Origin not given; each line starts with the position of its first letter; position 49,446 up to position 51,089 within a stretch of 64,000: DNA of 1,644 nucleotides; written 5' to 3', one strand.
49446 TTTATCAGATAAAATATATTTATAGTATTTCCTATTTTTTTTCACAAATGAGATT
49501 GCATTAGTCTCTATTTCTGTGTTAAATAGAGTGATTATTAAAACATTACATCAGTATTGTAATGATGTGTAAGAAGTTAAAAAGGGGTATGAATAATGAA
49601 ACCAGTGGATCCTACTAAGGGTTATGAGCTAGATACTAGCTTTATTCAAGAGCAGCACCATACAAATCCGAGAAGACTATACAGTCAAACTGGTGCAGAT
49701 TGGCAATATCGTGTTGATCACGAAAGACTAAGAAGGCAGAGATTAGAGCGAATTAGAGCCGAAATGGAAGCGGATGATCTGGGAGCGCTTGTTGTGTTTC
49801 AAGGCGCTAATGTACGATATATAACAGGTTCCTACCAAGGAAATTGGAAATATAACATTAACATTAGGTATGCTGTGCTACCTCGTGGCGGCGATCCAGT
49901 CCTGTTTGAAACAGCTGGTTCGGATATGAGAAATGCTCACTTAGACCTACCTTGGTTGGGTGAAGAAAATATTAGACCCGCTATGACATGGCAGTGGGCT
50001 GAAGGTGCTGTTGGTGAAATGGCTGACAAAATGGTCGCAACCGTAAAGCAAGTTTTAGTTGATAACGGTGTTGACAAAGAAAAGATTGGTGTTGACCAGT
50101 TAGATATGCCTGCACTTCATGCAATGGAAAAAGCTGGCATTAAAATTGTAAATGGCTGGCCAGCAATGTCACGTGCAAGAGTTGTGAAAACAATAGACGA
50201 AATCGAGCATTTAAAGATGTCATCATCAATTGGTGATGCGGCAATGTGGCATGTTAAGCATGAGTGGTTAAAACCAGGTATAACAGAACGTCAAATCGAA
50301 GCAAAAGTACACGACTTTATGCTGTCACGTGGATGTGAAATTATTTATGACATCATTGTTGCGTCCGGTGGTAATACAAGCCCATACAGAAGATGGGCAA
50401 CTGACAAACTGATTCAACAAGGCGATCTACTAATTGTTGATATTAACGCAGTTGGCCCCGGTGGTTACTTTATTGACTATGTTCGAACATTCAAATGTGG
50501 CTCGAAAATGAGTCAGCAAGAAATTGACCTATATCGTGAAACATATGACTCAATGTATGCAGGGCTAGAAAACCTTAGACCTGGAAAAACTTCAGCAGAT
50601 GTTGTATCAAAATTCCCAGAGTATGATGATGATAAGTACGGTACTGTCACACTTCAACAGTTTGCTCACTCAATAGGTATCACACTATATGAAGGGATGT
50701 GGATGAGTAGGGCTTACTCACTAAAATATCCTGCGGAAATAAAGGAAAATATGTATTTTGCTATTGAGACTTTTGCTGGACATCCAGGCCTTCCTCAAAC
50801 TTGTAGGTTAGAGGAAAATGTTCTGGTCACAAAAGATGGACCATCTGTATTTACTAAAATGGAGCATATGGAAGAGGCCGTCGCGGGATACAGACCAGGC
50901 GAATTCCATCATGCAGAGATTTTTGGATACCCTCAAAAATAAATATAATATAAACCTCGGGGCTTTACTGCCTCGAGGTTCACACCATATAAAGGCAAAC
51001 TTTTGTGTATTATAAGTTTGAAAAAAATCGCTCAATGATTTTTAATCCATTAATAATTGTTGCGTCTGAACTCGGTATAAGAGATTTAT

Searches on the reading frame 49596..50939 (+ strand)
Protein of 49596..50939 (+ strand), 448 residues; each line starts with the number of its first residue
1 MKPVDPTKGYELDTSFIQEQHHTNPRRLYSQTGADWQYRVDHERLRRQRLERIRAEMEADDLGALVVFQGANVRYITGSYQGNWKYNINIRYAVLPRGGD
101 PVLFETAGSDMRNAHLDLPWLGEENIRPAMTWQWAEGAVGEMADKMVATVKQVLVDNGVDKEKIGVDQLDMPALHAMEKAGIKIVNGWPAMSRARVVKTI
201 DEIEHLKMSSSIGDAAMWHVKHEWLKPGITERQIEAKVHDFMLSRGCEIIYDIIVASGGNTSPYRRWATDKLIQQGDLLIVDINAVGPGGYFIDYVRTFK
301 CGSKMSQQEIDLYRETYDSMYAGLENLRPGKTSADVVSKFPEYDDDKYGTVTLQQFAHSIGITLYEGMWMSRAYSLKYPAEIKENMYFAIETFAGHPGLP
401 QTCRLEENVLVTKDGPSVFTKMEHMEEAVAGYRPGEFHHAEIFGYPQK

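Call 3: search_protein_families(library=pfam, proteins=[window:49596-50939:+], max_evalue=0.1)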
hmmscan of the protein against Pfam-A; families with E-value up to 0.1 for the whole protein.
window:49596-50939:+ (448 aa): 2 families
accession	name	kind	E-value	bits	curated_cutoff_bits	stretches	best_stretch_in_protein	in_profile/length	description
PF00557.29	Peptidase_M24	-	2.8e-31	109.3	23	1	205-413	2-208/208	Metallopeptidase family M24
PF01321.24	Creatinase_N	-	2.6e-08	34.9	22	1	49-177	1-106/128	Creatinase/Prolidase N-terminal domain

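Call 4: search_protein_families(library=ncbifam, proteins=[window:49596-50939:+], max_evalue=0.1)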
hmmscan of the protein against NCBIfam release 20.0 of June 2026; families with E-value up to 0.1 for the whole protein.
window:49596-50939:+ (448 aa): 11 families
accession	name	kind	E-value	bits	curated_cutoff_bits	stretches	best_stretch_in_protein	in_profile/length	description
NF043017.1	DimsulpropLyDddP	equivalog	1.9e-35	122.5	600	1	4-424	10-438/443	dimethylsulfonioproprionate lyase DddP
NF040821.1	dipep_PepQ_Arch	equivalog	9.4e-23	80.8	630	1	191-423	116-342/346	Xaa-Pro dipeptidase PepQ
NF007310.0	PRK09795.1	equivalog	2.8e-20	72.5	393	1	145-423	76-352/361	aminopeptidase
TIGR02993.1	ectoine_eutD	equivalog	1.5e-16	60.6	613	1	47-420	12-381/391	ectoine hydrolase DoeA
TIGR00500.1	met_pdase_I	equivalog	8e-15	55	171.35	1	197-425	3-233/247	type I methionyl aminopeptidase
NF008131.0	PRK10879.1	equivalog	3.7e-12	45.8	465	1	181-337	157-312/438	Xaa-Pro aminopeptidase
NF038259.1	ectoine_DoeA_2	exception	4.6e-09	35.5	575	1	47-423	15-380/386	ectoine hydrolase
NF011174.0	PRK14576.1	subfamily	6.6e-07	28.5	487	1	54-322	17-302/405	putative endopeptidase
NF005583.0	PRK07281.1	equivalog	1.4e-05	24.5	445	1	304-392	145-233/286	methionyl aminopeptidase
NF009533.0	PRK12897.1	equivalog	0.00024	20.5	488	1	196-392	3-202/248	type I methionyl aminopeptidase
NF008970.0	PRK12318.1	equivalog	0.00034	19.9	267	1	272-392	125-242/291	methionyl aminopeptidase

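Call 22: find_homologous_proteins(query=window:49596-50939:+, max_evalue=1e-10)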
Query window:49596-50939:+ (448 aa): 1585 proteins with E <= 1e-10 among 5634 candidates; the best 120 are listed.
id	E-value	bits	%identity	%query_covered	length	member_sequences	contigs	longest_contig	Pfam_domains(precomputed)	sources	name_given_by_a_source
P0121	0.0e+0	1025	98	100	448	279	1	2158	PF01321.25,PF00557.30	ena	-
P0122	0.0e+0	1011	97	100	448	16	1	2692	PF01321.25,PF00557.30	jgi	jgi:Xaa-Pro aminopeptidase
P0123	5.6e-278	940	88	100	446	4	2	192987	PF01321.25,PF00557.30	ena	-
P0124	2.1e-276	935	88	100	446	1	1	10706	PF01321.25,PF00557.30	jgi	-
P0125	2.7e-276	934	88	99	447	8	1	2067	PF01321.25,PF00557.30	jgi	-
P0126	4.4e-276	934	88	100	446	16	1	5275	PF01321.25,PF00557.30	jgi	-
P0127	6.4e-275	930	87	100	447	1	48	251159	PF01321.25,PF00557.30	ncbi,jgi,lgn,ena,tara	ncbi:MAG: M24 family metallopeptidase [Alphaproteobacteria bacterium]|jgi:Xaa-Pro aminopeptidase|tar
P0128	8.7e-275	929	87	100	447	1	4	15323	PF01321.25,PF00557.30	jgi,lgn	jgi:Xaa-Pro aminopeptidase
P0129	1.7e-273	925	87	99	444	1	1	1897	PF01321.25,PF00557.30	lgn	-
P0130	4.9e-269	911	87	100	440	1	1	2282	PF01321.25,PF00557.30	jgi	jgi:Xaa-Pro aminopeptidase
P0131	1.0e-266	903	84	100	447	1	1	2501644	PF01321.25,PF00557.30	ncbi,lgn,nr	ncbi:Xaa-Pro peptidase family protein [Rhodobacteraceae bacterium LMO-12]|nr:Xaa-Pro peptidase famil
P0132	3.1e-262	888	85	98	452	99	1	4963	PF01321.25,PF00557.30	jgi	-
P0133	3.1e-261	885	84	98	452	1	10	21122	PF01321.25,PF00557.30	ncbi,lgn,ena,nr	ncbi:MAG: Xaa-Pro peptidase family protein [Rhodospirillales bacterium]|nr:Xaa-Pro peptidase family 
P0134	3.7e-260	881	84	98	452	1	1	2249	PF01321.25,PF00557.30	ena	-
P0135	3.8e-260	881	84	98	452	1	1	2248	PF01321.25,PF00557.30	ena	-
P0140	3.1e-256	868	83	97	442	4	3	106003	PF01321.25,PF00557.30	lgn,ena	-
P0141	3.8e-256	868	82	100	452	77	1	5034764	PF01321.25,PF00557.30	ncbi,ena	-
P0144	1.5e-251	853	83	97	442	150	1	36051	PF01321.25,PF00557.30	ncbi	-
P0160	6.1e-229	778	78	94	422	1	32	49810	PF01321.25,PF00557.30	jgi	jgi:Xaa-Pro aminopeptidase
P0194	4.8e-226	769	77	94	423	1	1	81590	PF00557.30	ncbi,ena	-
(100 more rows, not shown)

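Call 23: find_encoding_contigs(protein=P0141, flank=8000, max_places=1)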
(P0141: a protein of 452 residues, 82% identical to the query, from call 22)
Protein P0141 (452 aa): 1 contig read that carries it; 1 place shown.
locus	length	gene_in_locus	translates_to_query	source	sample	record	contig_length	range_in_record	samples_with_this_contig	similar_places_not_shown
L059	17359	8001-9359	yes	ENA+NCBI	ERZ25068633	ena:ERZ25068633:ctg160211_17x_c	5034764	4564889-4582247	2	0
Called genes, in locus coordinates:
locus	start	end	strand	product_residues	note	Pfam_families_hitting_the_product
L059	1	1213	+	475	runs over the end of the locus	PF02604:PhdYeFM_antitox, PF02195:ParB_N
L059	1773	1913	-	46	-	-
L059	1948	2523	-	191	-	PF06114:Peptidase_M78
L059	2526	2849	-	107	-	-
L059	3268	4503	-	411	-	PF07969:Amidohydro_3 (weak), PF01979:Amidohydro_1, PF07969:Amidohydro_3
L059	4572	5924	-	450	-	PF00324:AA_permease, PF03845:Spore_permease (weak), PF13520:AA_permease_2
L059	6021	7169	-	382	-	PF00753:Lactamase_B (weak)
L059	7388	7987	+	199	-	PF07683:CobW_C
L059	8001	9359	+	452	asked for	PF01321:Creatinase_N (weak), PF00557:Peptidase_M24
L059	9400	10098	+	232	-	-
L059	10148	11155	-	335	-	PF00491:Arginase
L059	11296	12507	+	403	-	PF03747:ADP_ribosyl_GH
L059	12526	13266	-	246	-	PF03929:PepSY_TM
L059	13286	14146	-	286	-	PF00135:COesterase (weak), PF01738:DLH (weak), PF20434:BD-FAE, PF07859:Abhydrolase_3, PF12146:Hydrolase_4 (faint), PF00326:Peptidase_S9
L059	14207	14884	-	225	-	PF00565:SNase, PF05901:Excalibur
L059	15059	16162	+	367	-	PF01222:ERG4_ERG24, PF06966:DUF1295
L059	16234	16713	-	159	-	PF00903:Glyoxalase, PF13669:Glyoxalase_4, PF18029:Glyoxalase_6 (weak)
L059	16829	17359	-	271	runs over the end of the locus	PF00797:Acetyltransf_2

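Call 24: find_encoding_contigs(protein=P0160, flank=8000, max_places=2)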
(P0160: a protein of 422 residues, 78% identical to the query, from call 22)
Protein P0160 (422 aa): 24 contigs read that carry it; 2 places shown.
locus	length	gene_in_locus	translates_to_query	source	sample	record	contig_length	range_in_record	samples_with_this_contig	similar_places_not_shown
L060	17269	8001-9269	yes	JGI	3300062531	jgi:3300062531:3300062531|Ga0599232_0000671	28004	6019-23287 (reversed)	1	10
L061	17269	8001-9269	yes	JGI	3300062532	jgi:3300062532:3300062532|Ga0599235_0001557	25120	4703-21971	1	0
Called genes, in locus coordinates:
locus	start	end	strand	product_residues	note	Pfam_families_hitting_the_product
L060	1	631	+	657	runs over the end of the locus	PF02730:AFOR_N, PF01314:AFOR_C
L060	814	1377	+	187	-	PF09918:DUF2148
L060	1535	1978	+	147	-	PF03928:HbpS-like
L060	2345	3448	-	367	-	PF03480:DctP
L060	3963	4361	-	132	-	PF01042:Ribonuc_L-PSP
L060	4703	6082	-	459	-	PF01565:FAD_binding_4, PF02913:FAD-oxidase_C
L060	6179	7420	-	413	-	PF00682:HMGL-like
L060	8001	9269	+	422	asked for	PF01321:Creatinase_N (faint), PF00557:Peptidase_M24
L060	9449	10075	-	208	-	PF13560:HTH_31, PF01381:HTH_3, PF12844:HTH_19, PF13413:HTH_25 (weak), PF13443:HTH_26 (weak), PF07883:Cupin_2, PF02311:AraC_binding (weak)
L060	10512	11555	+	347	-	PF08240:ADH_N, PF01262:AlaDh_PNT_C (faint), PF00107:ADH_zinc_N, PF13602:ADH_zinc_N_2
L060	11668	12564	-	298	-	PF01522:Polysacc_deac_1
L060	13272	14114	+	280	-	PF00753:Lactamase_B, PF19583:ODP, PF12706:Lactamase_B_2 (weak)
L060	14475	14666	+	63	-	-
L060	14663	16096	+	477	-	PF01425:Amidase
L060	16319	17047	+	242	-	PF00392:GntR, PF07729:FCD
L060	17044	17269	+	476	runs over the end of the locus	PF01565:FAD_binding_4, PF02913:FAD-oxidase_C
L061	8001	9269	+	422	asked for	PF01321:Creatinase_N (faint), PF00557:Peptidase_M24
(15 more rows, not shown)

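Call 25: find_encoding_contigs(protein=P0194, flank=8000, max_places=1)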
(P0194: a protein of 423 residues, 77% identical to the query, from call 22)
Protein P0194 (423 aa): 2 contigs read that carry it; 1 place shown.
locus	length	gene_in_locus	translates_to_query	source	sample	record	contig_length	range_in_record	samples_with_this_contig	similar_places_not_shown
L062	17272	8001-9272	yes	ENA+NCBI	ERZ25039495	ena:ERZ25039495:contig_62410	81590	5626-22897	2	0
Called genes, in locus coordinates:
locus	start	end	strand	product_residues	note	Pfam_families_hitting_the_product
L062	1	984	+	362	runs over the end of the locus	PF03480:DctP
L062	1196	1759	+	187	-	PF09918:DUF2148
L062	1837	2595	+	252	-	PF03328:HpcH_HpaI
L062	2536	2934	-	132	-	PF01042:Ribonuc_L-PSP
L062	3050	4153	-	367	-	PF13183:Fer4_8, PF02754:CCG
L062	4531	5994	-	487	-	PF01565:FAD_binding_4, PF02913:FAD-oxidase_C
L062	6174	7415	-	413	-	PF00682:HMGL-like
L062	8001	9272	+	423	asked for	PF00557:Peptidase_M24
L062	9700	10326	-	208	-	PF13560:HTH_31, PF01381:HTH_3, PF12844:HTH_19, PF13413:HTH_25 (weak), PF13443:HTH_26 (weak), PF00190:Cupin_1 (weak), PF05899:Cupin_3 (weak), PF07883:Cupin_2, +1 more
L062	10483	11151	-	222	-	-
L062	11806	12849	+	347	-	PF08240:ADH_N, PF00107:ADH_zinc_N, PF13602:ADH_zinc_N_2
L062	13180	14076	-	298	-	PF01522:Polysacc_deac_1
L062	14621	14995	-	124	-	-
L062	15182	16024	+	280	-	PF00753:Lactamase_B, PF19583:ODP (weak)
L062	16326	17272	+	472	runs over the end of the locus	PF01425:Amidase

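Call 27: search_protein_families(library=ncbifam, proteins=[L059:9400-10095:+], max_evalue=0.01)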
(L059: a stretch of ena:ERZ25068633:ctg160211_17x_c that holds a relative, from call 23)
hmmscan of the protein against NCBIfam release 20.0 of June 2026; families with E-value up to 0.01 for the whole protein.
L059:9400-10095:+ (232 aa): 5 families
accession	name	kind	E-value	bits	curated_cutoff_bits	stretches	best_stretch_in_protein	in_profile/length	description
NF003948.0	PRK05450.1-1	equivalog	3.1e-18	65.9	281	1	21-225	33-221/248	3-deoxy-manno-octulosonate cytidylyltransferase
NF003952.0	PRK05450.1-5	subfamily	8.2e-09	35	193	1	73-227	74-225/250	3-deoxy-manno-octulosonate cytidylyltransferase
NF003950.0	PRK05450.1-3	subfamily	1.5e-08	34.3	234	1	24-226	33-220/248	3-deoxy-manno-octulosonate cytidylyltransferase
TIGR00466.1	kdsB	equivalog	7.8e-08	32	155.2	1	21-127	30-126/241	3-deoxy-manno-octulosonate cytidylyltransferase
NF009905.0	PRK13368.1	subfamily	2.9e-06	26.8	255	1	181-227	172-218/243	3-deoxy-manno-octulosonate cytidylyltransferase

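Call 28: search_solved_structures(query=window:49596-50939:+, max_evalue=0.00001)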
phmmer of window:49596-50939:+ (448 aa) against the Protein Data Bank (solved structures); distinct sequences matched with E-value up to 0.00001: 37.
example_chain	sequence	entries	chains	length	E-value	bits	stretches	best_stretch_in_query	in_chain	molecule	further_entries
4s01_A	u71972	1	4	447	7.8e-24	87.4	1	4-420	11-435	Peptidase M24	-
4rzy_A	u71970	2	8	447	9.7e-24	87.1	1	4-420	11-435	Peptidase M24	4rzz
4s00_A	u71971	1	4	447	1e-23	87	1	4-420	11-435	Peptidase M24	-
1pv9_A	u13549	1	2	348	5.2e-21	78.1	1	191-424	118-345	Xaa-Pro dipeptidase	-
3q6d_A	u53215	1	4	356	1.6e-20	76.5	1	156-422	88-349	Proline dipeptidase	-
4b28_A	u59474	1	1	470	6.3e-19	71.2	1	41-422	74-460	METALLOPEPTIDASE, FAMILY M24, PUTATIVE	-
4ege_A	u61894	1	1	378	1.5e-18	69.9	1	170-418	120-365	Dipeptidase PepE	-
1wy2_A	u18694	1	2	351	2.9e-18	69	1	191-424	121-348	Xaa-Pro dipeptidase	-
5cnx_A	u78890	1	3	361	1.1e-16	63.9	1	146-422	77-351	Aminopeptidase YpdF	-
5giu_A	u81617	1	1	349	2.3e-16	62.7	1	191-420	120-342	Proline dipeptidase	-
5cdl_A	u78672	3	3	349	2.3e-16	62.7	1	191-420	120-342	Proline dipeptidase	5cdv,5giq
2zsg_A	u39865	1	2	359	5e-15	58.3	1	190-422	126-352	Aminopeptidase P, putative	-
7n02_A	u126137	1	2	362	8.1e-15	57.7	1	178-424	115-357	Aminopeptidase P family protein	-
4zng_C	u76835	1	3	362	8.2e-15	57.6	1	178-424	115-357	Prolidase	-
6xmr_A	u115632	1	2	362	8.2e-15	57.6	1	178-424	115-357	Aminopeptidase P family protein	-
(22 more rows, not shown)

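Call 36: search_solved_structures(query=window:49596-50939:+, max_evalue=1e-18, show_alignments=5)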
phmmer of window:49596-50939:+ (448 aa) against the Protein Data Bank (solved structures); distinct sequences matched with E-value up to 1e-18: 6.
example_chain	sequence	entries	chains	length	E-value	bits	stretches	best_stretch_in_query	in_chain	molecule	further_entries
4s01_A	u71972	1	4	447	7.8e-24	87.4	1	4-420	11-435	Peptidase M24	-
4rzy_A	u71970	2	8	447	9.7e-24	87.1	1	4-420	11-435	Peptidase M24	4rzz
4s00_A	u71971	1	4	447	1e-23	87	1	4-420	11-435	Peptidase M24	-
1pv9_A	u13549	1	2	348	5.2e-21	78.1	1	191-424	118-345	Xaa-Pro dipeptidase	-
3q6d_A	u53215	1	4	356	1.6e-20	76.5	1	156-422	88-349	Proline dipeptidase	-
4b28_A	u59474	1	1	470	6.3e-19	71.2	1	41-422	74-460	METALLOPEPTIDASE, FAMILY M24, PUTATIVE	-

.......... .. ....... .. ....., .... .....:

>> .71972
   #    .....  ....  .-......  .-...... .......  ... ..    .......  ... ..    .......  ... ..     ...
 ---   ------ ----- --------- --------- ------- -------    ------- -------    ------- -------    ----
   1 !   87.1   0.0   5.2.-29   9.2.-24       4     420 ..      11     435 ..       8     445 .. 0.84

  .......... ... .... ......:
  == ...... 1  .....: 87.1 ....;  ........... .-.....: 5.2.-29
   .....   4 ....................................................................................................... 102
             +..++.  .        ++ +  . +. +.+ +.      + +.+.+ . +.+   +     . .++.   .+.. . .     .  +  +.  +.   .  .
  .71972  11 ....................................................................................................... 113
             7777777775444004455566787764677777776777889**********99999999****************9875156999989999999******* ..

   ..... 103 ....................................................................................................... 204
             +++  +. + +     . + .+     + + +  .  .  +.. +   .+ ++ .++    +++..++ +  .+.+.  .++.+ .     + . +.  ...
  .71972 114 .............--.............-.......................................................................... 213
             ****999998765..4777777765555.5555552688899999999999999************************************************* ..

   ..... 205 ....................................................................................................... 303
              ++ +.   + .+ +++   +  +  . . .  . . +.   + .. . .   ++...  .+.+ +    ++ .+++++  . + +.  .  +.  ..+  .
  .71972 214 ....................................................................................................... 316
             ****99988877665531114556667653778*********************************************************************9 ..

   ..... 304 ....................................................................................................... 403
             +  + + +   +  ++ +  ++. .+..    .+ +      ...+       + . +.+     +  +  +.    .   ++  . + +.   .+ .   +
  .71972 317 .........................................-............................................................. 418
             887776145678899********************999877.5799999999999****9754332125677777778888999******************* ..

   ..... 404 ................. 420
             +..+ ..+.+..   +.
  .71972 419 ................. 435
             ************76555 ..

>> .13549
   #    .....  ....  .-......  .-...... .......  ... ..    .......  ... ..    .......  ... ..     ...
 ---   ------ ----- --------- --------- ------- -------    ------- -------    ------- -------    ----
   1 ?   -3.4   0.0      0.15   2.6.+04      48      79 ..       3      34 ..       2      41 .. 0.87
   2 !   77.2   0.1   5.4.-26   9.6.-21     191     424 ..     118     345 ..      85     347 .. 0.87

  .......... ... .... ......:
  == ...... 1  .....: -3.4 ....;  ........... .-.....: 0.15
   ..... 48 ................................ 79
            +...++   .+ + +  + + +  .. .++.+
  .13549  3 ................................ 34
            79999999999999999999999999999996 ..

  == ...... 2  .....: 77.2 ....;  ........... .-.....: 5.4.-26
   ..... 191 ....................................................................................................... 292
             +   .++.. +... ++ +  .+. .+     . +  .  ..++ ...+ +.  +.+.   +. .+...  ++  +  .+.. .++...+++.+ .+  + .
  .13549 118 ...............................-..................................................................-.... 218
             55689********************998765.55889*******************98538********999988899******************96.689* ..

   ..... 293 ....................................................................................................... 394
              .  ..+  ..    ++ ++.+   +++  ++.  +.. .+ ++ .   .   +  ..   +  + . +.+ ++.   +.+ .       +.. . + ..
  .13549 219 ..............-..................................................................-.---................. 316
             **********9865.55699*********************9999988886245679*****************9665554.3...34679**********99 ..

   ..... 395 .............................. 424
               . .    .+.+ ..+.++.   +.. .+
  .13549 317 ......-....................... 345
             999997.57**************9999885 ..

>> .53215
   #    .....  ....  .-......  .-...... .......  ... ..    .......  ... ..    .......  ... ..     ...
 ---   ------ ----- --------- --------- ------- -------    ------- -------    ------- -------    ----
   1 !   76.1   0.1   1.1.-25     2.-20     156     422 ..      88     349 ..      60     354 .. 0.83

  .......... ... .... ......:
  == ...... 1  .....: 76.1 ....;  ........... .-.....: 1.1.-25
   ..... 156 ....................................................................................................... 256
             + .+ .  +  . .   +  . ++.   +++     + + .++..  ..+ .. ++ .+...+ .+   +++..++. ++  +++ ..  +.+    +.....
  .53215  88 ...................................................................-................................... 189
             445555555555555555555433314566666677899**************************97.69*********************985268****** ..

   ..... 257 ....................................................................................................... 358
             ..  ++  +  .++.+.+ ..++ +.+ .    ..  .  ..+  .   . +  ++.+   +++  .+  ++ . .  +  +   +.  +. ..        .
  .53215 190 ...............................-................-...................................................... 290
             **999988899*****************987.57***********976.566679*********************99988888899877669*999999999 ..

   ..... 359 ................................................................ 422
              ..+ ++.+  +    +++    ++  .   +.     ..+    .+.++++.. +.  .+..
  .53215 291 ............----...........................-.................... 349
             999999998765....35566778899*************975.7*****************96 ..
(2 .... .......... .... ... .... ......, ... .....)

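Call 41: find_related_loci(query=A4, collection=metagenome_contigs, flank=4000)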
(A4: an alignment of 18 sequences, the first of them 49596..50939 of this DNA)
Query A4 (448 aa) in metagenome_contigs; peptide patterns used: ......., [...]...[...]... (x = any residue, [..] = any of these).
600 stretches matched a pattern (row limit reached: there are more); 489 encode a relative of the query (tblastn E <= 1e-3); the best 80 are kept; 80 distinct loci.
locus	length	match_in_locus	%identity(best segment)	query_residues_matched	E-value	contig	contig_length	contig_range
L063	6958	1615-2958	100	1-448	0e+0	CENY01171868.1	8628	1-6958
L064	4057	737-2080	100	1-448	0e+0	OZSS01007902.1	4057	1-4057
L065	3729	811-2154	98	1-448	0e+0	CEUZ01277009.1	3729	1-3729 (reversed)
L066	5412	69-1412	98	1-448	0e+0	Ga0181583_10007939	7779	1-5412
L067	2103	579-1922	98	1-448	0e+0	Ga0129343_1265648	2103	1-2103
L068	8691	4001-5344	98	1-448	0e+0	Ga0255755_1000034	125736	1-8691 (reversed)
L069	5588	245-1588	98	1-448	0e+0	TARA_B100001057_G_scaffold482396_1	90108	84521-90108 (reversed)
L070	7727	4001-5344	98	1-448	0e+0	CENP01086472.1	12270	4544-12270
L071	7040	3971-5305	88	3-448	0e+0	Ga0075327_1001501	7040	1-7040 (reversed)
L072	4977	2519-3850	88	3-448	0e+0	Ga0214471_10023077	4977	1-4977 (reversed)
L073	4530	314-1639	88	6-448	0e+0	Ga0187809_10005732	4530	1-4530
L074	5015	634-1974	86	1-448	0e+0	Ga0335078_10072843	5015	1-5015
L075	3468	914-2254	86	1-448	0e+0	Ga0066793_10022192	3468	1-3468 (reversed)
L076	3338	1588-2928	86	1-448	0e+0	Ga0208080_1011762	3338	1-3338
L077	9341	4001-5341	85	1-448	0e+0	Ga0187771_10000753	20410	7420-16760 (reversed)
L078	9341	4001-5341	87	1-448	0e+0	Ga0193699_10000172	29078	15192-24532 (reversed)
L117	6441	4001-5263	76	9-429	0e+0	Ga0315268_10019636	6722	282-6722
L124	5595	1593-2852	76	9-429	0e+0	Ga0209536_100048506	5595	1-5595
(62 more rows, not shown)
